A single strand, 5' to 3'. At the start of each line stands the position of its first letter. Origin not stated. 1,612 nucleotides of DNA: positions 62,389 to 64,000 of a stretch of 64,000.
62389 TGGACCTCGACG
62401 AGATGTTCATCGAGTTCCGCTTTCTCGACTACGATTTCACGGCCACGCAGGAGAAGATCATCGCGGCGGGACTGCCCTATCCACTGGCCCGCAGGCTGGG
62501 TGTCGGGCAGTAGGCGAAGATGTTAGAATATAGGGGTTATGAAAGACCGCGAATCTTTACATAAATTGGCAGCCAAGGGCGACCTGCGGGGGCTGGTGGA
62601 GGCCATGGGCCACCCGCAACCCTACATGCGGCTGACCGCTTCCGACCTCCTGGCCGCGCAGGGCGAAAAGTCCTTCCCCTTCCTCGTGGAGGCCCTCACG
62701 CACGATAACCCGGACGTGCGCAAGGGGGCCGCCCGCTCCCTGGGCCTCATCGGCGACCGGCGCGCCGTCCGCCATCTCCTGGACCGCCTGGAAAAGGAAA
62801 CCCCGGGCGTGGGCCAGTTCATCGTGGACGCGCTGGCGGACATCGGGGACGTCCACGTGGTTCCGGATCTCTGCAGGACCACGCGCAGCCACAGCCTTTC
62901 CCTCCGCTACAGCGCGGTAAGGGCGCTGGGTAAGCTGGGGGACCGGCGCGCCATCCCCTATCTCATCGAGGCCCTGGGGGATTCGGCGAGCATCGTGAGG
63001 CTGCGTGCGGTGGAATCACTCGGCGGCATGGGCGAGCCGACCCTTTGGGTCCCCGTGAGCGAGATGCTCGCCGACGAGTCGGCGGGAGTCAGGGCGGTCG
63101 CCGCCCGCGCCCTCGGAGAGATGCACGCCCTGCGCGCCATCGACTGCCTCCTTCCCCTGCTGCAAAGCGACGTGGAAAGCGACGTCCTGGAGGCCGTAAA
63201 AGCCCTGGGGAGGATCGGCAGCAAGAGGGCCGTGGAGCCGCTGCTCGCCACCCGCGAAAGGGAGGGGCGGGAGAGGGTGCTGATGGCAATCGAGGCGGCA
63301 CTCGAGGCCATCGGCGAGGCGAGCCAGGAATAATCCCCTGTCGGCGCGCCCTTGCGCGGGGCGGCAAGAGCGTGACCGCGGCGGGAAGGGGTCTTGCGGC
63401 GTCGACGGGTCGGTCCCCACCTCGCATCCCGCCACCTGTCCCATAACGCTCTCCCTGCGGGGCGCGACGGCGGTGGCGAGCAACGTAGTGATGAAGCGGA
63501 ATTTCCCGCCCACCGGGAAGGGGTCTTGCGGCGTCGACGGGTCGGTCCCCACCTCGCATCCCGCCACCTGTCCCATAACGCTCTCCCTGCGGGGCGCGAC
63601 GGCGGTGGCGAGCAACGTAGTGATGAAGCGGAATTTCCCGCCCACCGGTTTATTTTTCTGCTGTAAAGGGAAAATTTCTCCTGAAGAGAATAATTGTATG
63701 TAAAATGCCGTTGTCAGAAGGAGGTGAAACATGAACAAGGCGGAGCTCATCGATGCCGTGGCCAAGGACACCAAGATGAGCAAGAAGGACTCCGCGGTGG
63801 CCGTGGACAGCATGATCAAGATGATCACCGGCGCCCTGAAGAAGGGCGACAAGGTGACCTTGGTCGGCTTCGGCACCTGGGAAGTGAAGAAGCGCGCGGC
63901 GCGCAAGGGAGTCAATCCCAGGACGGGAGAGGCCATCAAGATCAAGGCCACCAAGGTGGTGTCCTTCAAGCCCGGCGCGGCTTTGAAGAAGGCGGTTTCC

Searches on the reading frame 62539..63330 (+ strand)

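Call 67: search_protein_families(library=pfam, proteins=[window:62539-63330:+], max_evalue=0.01)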
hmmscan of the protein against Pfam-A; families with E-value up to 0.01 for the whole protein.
window:62539-63330:+ (264 aa): 8 families
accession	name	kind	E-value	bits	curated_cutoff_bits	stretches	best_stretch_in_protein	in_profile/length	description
PF13646.12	HEAT_2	-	3.3e-47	159.1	27.7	4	79-162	3-88/88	HEAT repeats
PF03130.22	HEAT_PBS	-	4.5e-27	91.9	20.9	3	122-148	1-27/27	PBS lyase HEAT-like repeat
PF02985.28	HEAT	-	6.8e-20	69.7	23.5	1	46-71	2-27/31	HEAT repeat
PF13513.12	HEAT_EZ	-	2.7e-10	40.9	27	1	46-71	30-55/55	HEAT-like repeat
PF00514.29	Arm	-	5.9e-07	29.8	20.6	0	47-69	15-37/41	Armadillo/beta-catenin-like repeat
PF25786.1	HEAT_GCN1_C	-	0.0018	18.7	27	0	113-164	34-94/151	GCN1-like, C-terminal HEAT repeats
PF00619.27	CARD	-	0.0028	18.1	23.9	0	74-111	46-82/85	Caspase recruitment domain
PF21581.3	SCD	-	0.0087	16.8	27.5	0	139-163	32-56/75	Stromalin conservative domain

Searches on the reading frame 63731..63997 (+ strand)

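Call 67: search_protein_families(library=pfam, proteins=[window:63731-63997:+], max_evalue=0.01)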
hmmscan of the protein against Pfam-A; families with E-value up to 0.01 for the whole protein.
window:63731-63997:+ (89 aa): 2 families
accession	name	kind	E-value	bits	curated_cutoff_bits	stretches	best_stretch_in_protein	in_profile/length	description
PF00216.26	Bac_DNA_binding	-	7.9e-34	116.2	22.4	1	1-89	1-89/90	Bacterial DNA-binding protein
PF18291.6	HU-HIG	-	8.2e-08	32.8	26.2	1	2-88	33-117/125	HU domain fused to wHTH, Ig, or Glycine-rich motif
